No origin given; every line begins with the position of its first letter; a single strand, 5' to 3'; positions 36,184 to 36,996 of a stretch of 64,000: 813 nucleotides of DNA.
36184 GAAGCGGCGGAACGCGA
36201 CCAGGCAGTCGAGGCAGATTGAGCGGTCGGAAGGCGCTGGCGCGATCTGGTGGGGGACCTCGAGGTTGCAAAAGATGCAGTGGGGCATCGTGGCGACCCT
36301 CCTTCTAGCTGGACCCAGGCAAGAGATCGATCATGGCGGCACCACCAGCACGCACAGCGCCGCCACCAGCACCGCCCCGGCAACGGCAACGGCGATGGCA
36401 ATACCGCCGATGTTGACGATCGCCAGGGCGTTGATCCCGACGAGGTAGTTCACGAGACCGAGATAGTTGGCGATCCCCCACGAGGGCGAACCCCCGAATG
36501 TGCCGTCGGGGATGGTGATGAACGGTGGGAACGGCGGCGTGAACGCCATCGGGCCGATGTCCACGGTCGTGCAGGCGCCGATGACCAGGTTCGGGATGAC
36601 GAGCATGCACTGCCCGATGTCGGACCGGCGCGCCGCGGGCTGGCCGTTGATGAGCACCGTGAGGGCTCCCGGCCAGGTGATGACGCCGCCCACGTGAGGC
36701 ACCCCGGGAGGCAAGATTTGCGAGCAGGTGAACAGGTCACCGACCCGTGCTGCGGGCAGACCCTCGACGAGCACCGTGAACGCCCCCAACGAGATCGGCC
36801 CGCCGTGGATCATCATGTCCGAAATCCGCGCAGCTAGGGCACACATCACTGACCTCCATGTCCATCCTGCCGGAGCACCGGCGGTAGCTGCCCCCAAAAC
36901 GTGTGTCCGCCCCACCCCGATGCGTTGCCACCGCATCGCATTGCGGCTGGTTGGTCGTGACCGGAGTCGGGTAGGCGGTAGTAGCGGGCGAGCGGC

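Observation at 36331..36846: PAAR tip protein ends in a ~70-aa glycine-zipper-like hydrophobic tail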

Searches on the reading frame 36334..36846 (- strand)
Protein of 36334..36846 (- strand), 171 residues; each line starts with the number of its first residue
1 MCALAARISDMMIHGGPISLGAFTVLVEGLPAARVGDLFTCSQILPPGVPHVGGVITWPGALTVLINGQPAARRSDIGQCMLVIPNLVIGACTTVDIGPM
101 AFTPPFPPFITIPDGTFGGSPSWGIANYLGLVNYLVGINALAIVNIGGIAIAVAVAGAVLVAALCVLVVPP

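Call 4: search_protein_families(library=pfam, proteins=[window:36334-36846:-], max_evalue=0.01)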
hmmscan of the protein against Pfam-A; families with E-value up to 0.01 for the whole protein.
window:36334-36846:- (171 aa): 1 family
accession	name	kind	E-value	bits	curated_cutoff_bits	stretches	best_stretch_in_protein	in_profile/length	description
PF05488.18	PAAR_motif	-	9.6e-15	55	27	2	13-42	6-35/70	PAAR motif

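Call 5: search_protein_families(library=ncbifam, proteins=[window:36334-36846:-], max_evalue=0.01)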
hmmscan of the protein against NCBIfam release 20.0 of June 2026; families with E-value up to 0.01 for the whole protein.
window:36334-36846:- (171 aa): 1 family
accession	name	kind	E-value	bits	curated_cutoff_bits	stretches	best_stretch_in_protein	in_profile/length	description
NF033420.0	T6SS_PAAR_dom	equivalog_domain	1.8e-07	31.2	124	1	15-81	19-82/94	type VI secretion system PAAR protein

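Call 6: find_homologous_proteins(query=window:36334-36846:-, max_evalue=0.001)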
Query window:36334-36846:- (171 aa): 72 proteins with E <= 0.001 among 805 candidates.
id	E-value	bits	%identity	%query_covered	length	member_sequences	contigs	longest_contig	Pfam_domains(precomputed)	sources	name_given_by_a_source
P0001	2.5e-96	339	92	100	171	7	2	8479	PF05488.19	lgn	-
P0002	4.4e-88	312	85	100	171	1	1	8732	PF05488.19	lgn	-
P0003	1.4e-86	307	84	100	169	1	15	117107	PF05488.19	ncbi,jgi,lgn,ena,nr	ncbi:MAG TPA: PAAR domain-containing protein [Thermoanaerobaculaceae bacterium]|nr:PAAR domain-conta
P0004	9.6e-72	259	75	87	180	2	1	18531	PF05488.19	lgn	-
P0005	4.8e-68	247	71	99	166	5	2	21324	PF05488.19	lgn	-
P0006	3.1e-60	221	66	85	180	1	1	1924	PF05488.19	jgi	jgi:uncharacterized Zn-binding protein involved in type VI secretion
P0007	1.4e-55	206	65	81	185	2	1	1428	PF05488.19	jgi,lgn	-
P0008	4.7e-20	90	43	96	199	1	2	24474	PF05488.19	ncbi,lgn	-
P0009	8.7e-20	89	49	70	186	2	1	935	PF05488.19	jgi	jgi:uncharacterized Zn-binding protein involved in type VI secretion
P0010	1.1e-11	63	51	43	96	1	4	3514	PF05488.19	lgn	-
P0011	1.6e-11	63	58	30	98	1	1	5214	PF05488.19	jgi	-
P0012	9.0e-11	60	48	43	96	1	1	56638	PF05488.19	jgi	jgi:uncharacterized Zn-binding protein involved in type VI secretion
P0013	9.6e-11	60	49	43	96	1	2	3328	PF05488.19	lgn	-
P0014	1.5e-10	59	51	38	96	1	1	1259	PF05488.19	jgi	jgi:uncharacterized Zn-binding protein involved in type VI secretion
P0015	3.7e-10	58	51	43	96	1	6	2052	PF05488.19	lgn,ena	-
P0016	3.9e-10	58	49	43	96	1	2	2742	PF05488.19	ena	-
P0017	5.4e-10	58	51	42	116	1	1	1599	PF05488.19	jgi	jgi:uncharacterized Zn-binding protein involved in type VI secretion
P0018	1.4e-9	56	50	40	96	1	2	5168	PF05488.19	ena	-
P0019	1.1e-8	53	44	55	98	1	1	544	PF05488.19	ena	-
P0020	2.6e-8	52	46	40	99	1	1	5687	PF05488.19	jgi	jgi:uncharacterized Zn-binding protein involved in type VI secretion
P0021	3.9e-8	51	48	37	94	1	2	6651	PF05488.19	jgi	jgi:uncharacterized Zn-binding protein involved in type VI secretion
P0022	4.1e-8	51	48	37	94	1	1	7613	PF05488.19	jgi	jgi:uncharacterized Zn-binding protein involved in type VI secretion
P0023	6.3e-8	51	51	38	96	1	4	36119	PF05488.19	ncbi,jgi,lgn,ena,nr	ncbi:MAG TPA: PAAR domain-containing protein [Acetobacteraceae bacterium]|nr:PAAR domain-containing 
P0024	8.2e-8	50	48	40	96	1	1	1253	PF05488.19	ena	-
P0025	9.6e-8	50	49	44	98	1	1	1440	PF05488.19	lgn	-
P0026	2.5e-7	49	49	36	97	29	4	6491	PF05488.19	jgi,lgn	-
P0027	3.4e-7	48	49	40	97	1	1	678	PF05488.19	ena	-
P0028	3.5e-7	48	48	43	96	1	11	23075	PF05488.19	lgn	-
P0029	4.1e-7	48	54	40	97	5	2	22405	PF05488.19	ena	-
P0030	4.7e-7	48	37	65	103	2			PF05488.19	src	-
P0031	5.4e-7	48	43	46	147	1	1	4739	PF05488.19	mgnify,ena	mgnify:CR=1 FL=1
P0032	6.9e-7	47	51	43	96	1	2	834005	PF05488.19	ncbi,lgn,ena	-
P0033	7.6e-7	47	47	44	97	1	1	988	PF05488.19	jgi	jgi:uncharacterized Zn-binding protein involved in type VI secretion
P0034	7.9e-7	47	48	43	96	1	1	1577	PF05488.19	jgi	jgi:uncharacterized Zn-binding protein involved in type VI secretion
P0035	8.8e-7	47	52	43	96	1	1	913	PF05488.19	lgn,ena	-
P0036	9.7e-7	47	50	27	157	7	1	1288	PF05488.19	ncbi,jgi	jgi:uncharacterized Zn-binding protein involved in type VI secretion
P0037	1.2e-6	47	49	43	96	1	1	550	PF05488.19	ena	-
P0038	1.2e-6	47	40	54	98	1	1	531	PF05488.19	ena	-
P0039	1.4e-6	46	48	42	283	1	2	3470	PF05488.19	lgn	-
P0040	1.6e-6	46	48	42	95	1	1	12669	PF05488.19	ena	-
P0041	2.0e-6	46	46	43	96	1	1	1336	PF05488.19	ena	-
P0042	2.1e-6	46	37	63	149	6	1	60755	PF05488.19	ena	-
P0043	2.8e-6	45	45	40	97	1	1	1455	PF05488.19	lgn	-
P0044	5.0e-6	45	48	43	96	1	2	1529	PF05488.19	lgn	-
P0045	8.8e-6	44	44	39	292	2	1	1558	PF05488.19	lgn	-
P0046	9.9e-6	44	42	57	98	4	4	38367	PF05488.19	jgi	jgi:uncharacterized Zn-binding protein involved in type VI secretion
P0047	1.0e-5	44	45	43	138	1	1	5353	PF05488.19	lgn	-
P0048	1.2e-5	43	42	41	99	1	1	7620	PF05488.19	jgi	jgi:uncharacterized Zn-binding protein involved in type VI secretion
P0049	1.5e-5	43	52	30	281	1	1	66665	PF14521.13,PF05488.19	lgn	-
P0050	1.9e-5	43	48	30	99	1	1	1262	PF05488.19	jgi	jgi:uncharacterized Zn-binding protein involved in type VI secretion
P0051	2.2e-5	43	44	37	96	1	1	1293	PF05488.19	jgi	-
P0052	2.2e-5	42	49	39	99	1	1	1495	PF05488.19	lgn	-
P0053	2.5e-5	42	38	40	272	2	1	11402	PF05488.19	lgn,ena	-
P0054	2.8e-5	42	49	41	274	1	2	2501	PF14521.13,PF05488.19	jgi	jgi:uncharacterized Zn-binding protein involved in type VI secretion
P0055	4.3e-5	42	46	43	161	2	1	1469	PF05488.19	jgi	jgi:uncharacterized Zn-binding protein involved in type VI secretion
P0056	5.4e-5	41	43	42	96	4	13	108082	PF05488.19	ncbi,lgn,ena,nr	nr:PAAR domain-containing protein [uncultured Rhodopila sp.]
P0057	7.6e-5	41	42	43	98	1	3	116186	PF05488.19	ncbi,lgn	-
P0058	8.2e-5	41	44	41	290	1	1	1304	PF05488.19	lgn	-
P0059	8.4e-5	41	47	30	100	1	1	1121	PF05488.19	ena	-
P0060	8.6e-5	41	44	44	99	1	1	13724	PF05488.19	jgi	-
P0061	9.6e-5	40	47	44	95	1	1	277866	PF05488.19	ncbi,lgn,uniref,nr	ncbi:PAAR domain-containing protein [Seonamhaeicola sp.]|uniref:PAAR domain-containing protein n=1 T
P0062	1.0e-4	40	44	57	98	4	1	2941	PF05488.19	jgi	jgi:uncharacterized Zn-binding protein involved in type VI secretion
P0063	1.4e-4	40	44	42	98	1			PF05488.19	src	-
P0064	1.6e-4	40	49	44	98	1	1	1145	PF05488.19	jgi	jgi:uncharacterized Zn-binding protein involved in type VI secretion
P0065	2.5e-4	39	48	44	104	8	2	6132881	PF05488.19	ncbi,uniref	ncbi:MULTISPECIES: PAAR domain-containing protein [Rhodococcus]|uniref:PAAR domain-containing protei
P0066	3.1e-4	39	47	43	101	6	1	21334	PF05488.19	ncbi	-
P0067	3.8e-4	38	46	44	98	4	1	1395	PF05488.19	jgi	jgi:uncharacterized Zn-binding protein involved in type VI secretion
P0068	3.9e-4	38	46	40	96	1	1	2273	PF05488.19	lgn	-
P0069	5.1e-4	38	35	56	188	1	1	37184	PF05488.19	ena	-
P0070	5.6e-4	38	47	43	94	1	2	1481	PF05488.19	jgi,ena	jgi:uncharacterized Zn-binding protein involved in type VI secretion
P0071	6.1e-4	38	46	37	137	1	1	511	PF05488.19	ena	-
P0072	6.7e-4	38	47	42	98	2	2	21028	PF05488.19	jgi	jgi:uncharacterized Zn-binding protein involved in type VI secretion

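Call 12: find_encoding_contigs(protein=P0003, flank=10000, max_places=3)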
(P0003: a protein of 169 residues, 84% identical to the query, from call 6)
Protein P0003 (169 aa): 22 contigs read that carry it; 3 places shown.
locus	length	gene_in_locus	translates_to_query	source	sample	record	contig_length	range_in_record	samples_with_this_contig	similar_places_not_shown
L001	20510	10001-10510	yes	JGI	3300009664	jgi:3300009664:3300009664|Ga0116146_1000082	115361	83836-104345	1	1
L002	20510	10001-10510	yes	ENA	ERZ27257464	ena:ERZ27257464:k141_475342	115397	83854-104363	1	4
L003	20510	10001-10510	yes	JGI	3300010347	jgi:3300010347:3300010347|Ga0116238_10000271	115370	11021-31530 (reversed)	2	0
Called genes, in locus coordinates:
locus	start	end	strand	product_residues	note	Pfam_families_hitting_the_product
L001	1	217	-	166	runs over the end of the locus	PF00005:ABC_tran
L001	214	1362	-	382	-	PF25917:BSH_RND (faint), PF25954:Beta-barrel_RND_2 (weak)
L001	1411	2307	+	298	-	PF01975:SurE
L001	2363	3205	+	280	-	PF01048:PNP_UDP_1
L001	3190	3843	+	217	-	PF00753:Lactamase_B, PF12706:Lactamase_B_2 (weak)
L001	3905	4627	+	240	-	PF13189:Cytidylate_kin2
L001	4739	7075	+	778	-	PF05954:Phage_GPD, PF04717:Phage_base_V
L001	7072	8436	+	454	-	-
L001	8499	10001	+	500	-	PF02310:B12-binding, PF04055:Radical_SAM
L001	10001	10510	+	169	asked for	PF05488:PAAR_motif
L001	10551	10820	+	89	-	-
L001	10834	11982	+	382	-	PF04055:Radical_SAM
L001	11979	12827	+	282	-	-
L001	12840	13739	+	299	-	-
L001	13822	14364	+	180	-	-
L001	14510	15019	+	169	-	PF05163:DinB, PF11716:MDMPI_N (weak), PF12867:DinB_2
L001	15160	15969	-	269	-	PF03618:Kinase-PPPase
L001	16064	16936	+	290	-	-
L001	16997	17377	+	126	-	PF01219:DAGK_prokar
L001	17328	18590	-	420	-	PF13462:Thioredoxin_4, PF01323:DSBA (faint)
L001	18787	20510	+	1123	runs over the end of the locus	PF13191:AAA_16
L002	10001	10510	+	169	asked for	PF05488:PAAR_motif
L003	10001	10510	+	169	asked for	PF05488:PAAR_motif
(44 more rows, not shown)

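Call 13: find_encoding_contigs(protein=P0008, flank=10000, max_places=3)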
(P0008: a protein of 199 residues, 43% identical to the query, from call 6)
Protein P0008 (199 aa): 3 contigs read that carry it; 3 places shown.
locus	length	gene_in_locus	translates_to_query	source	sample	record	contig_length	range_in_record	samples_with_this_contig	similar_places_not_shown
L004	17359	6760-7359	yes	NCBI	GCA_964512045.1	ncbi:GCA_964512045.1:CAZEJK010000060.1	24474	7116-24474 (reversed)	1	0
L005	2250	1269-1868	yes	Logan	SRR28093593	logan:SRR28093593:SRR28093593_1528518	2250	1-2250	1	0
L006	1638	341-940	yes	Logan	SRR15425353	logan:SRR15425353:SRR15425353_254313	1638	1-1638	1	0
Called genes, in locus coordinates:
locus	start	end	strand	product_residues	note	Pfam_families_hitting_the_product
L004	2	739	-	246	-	?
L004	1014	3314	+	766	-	PF05954:Phage_GPD, PF04717:Phage_base_V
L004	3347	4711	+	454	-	-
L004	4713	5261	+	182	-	PF10882:bPH_5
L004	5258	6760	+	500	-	PF02310:B12-binding, PF04055:Radical_SAM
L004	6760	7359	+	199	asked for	PF05488:PAAR_motif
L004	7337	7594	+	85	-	-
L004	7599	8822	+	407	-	PF04055:Radical_SAM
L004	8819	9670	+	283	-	-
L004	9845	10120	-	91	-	PF00643:zf-B_box (weak)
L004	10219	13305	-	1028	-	PF00873:ACR_tran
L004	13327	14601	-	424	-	PF00364:Biotin_lipoyl (faint), PF25917:BSH_RND, PF25919:BSH_CusB, PF25973:BSH_CzcB, PF25893:HH_CzcB, PF25954:Beta-barrel_RND_2, PF25967:RND-MFP_C (weak), PF25975:CzcB_C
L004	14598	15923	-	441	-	PF02321:OEP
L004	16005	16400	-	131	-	-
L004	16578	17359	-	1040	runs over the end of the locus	PF08448:PAS_4, PF13426:PAS_9, PF08447:PAS_3, PF00989:PAS, PF13426:PAS_9, PF08448:PAS_4, PF00512:HisKA, PF02518:HATPase_c, +10 more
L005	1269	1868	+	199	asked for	PF05488:PAAR_motif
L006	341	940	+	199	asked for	PF05488:PAAR_motif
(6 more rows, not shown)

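Call 14: find_encoding_contigs(protein=P0004, flank=10000, max_places=2)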
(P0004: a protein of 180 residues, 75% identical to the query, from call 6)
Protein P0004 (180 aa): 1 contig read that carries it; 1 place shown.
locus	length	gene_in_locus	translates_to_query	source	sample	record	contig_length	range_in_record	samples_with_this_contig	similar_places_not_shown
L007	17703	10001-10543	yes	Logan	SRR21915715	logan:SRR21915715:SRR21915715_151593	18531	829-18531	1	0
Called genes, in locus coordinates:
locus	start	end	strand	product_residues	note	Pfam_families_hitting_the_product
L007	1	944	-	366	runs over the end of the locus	PF25917:BSH_RND (weak), PF25954:Beta-barrel_RND_2 (weak)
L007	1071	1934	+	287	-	PF01975:SurE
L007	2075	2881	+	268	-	PF01048:PNP_UDP_1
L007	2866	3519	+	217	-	PF00753:Lactamase_B, PF12706:Lactamase_B_2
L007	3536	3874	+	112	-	PF12973:Cupin_7 (weak), PF02311:AraC_binding (weak), PF07883:Cupin_2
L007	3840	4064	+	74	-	-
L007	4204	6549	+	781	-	PF05954:Phage_GPD, PF04717:Phage_base_V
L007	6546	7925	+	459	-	-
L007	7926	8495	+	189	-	PF10882:bPH_5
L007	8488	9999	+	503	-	PF02310:B12-binding, PF04055:Radical_SAM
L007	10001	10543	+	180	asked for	PF05488:PAAR_motif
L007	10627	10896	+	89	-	-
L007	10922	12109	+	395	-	PF04055:Radical_SAM, PF13353:Fer4_12 (weak)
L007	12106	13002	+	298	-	-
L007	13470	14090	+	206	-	-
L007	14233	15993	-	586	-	PF01145:Band_7, PF15975:Flot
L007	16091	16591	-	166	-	-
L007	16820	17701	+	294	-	?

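Call 15: find_encoding_contigs(protein=P0005, flank=10000, max_places=2)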
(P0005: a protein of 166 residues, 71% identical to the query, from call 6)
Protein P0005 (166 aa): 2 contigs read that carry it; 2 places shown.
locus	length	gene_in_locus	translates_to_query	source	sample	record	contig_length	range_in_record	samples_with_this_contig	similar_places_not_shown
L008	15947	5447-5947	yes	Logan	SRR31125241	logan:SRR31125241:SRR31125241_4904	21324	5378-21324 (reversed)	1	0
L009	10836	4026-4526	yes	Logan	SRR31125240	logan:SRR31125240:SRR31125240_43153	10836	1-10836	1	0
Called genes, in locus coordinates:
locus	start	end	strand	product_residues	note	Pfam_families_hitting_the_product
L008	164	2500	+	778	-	PF05954:Phage_GPD, PF04717:Phage_base_V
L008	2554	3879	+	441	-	-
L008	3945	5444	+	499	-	PF02310:B12-binding, PF04055:Radical_SAM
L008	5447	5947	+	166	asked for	PF05488:PAAR_motif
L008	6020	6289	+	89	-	-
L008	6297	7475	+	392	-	PF04055:Radical_SAM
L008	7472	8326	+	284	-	-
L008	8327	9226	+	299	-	-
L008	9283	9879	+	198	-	-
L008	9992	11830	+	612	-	PF05226:CHASE2, PF00512:HisKA, PF02518:HATPase_c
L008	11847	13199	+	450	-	PF00072:Response_reg, PF00158:Sigma54_activat, PF14532:Sigma54_activ_2, PF07728:AAA_5 (weak), PF25601:AAA_lid_14, PF02954:HTH_8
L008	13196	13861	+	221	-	-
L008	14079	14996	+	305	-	PF26390:MamS_MamX (weak)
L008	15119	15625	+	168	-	PF05163:DinB, PF12867:DinB_2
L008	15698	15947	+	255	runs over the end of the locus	PF00561:Abhydrolase_1, PF12146:Hydrolase_4, PF12697:Abhydrolase_6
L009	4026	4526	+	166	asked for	PF05488:PAAR_motif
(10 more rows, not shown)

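Call 59: predict_structure(alignment_id=A8)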
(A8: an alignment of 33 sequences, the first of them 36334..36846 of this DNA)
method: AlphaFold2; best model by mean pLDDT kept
length: 171 residues; sequences in the alignment: 33
mean_pLDDT: 66.6   pTM: 0.56
mean pLDDT of the five models: 66.6, 66.3, 66.2, 66.1, 65.5
residues with pLDDT >= 90: 31; 70-90: 61; 50-70: 22; < 50: 57
segments of 3 or more residues with pLDDT < 50: 103-148, 162-164, 166-171
pLDDT, mean of each block of 10 residues (from residue 1): 82 86 92 92 75 80 87 84 75 77 44 40 38 41 42 53 46 46
secondary structure, 60 per line:
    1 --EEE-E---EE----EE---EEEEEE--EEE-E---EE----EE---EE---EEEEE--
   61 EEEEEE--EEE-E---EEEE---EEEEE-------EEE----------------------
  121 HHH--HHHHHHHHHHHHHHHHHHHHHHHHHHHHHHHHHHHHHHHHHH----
elements in order: E3-5 E22-27 E30-32 E54-58 E61-66 E69-71 E77-80 E84-88 E96-98 H126-167

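Call 65: fold_search(model_id=the predicted structure, library=pdb)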
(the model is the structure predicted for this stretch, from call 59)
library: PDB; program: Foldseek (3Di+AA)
matches with E <= 10: 74; with E <= 0.001: 2
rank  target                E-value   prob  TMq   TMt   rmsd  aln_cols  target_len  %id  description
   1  4jiw_D                5.8e-05  1.00  0.47  0.84   1.9       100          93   38  c1882 PAAR-repeat protein from Escherichia coli in complex with a VgrG-like beta-helix that is based on a fragment of  (released 2013-08-14)
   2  4jiv_D                4.2e-04  1.00  0.42  0.74   4.1        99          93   32  VCA0105 PAAR-repeat protein from Vibrio cholerae in complex with a VgrG-like beta-helix that is based on a fragment of (released 2013-08-14)
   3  4ku0_D                2.5e-03  1.00  0.46  0.78   2.2       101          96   23  Enterobacteria phage T4 gp5.4 PAAR repeat protein in complex with T4 gp5 beta-helix fragment (released 2014-05-21)
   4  9f4b_BA               3.0e-03  1.00  0.48  0.82   1.8       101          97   20  Pre-assembled baseplate cup of Klebsiella phage KP1 variant vB_Kpn_Lilla1 (released 2025-05-14)
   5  9vyi                  1.4e-02  1.00  0.46  0.81   2.4       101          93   19  Cryo-EM structure of bacteriophage P1 baseplate in C1 (released 2025-10-22)
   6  6p1z_D                2.4e-02  1.00  0.38  0.69   3.5        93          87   17  Bacteriophage phiKZ gp163.1 PAAR repeat protein in complex with the C-terminal part of the T4 gp5 beta-helical domain (released 2020-05-27)
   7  6zu5_LV0              1.8e+00  0.05  0.19  0.22  10.1       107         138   20  Structure of the Paranosema locustae ribosome in complex with Lso2 (released 2020-11-04)
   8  2jqj_MODEL_1_A        2.6e+00  0.03  0.14  0.17  15.3       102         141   10  NMR structure of yeast Dun1 FHA domain (released 2008-06-24)
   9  5t7v_LN               2.8e+00  0.05  0.20  0.26  11.4       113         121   19  Methicillin Resistant, Linezolid resistant Staphylococcus aureus 70S ribosome (delta S145 uL3) (released 2017-05-31)
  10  5h4p_A                2.8e+00  0.02  0.11  0.09   9.7        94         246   10  Structural snapshot of cytoplasmic pre-60S ribosomal particles bound with Nmd3, Lsg1, Tif6 and Reh1 (released 2017-01-25)
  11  9jsr_K                3.1e+00  0.05  0.21  0.27   9.9       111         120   14  50S precursor - Erm complex (C-I) (released 2025-10-29)
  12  9jns_K                3.1e+00  0.04  0.21  0.27  13.1       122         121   14  50S precursor - Erm complex (C-II) (released 2025-10-29)
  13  1bui_B                3.1e+00  0.02  0.14  0.11  11.2       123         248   13  Structure of the ternary microplasmin-staphylokinase-microplasmin complex: a proteinase-cofactor-substrate complex in  (released 1999-09-02)
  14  8uu8_C                3.1e+00  0.02  0.14  0.10  15.1       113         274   18  Cryo-EM structure of the Listeria innocua 70S ribosome (head-swiveled) in complex with HflXr and pe/E-tRNA (structure  (released 2024-02-28)
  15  5ku5_A                3.1e+00  0.01  0.09  0.09  14.2       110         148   14  Crystal Structure of CusS Sensor Domain with Silver Bound (released 2016-09-14)
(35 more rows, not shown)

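Call 77: search_protein_families(library=pfam, proteins=[L007:7926-8492:+, L001:13822-14361:+], max_evalue=0.01)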
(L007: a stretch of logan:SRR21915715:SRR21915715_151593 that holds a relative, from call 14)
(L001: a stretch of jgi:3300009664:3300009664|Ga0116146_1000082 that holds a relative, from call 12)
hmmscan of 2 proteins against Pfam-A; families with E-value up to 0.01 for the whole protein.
L007:7926-8492:+ (189 aa): 1 family
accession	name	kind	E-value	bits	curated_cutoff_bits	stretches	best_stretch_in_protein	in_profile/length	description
PF10882.14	bPH_5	-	1.1e-14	54.8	22.5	1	79-176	3-99/100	Bacterial PH domain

L001:13822-14361:+ (180 aa): 0 families
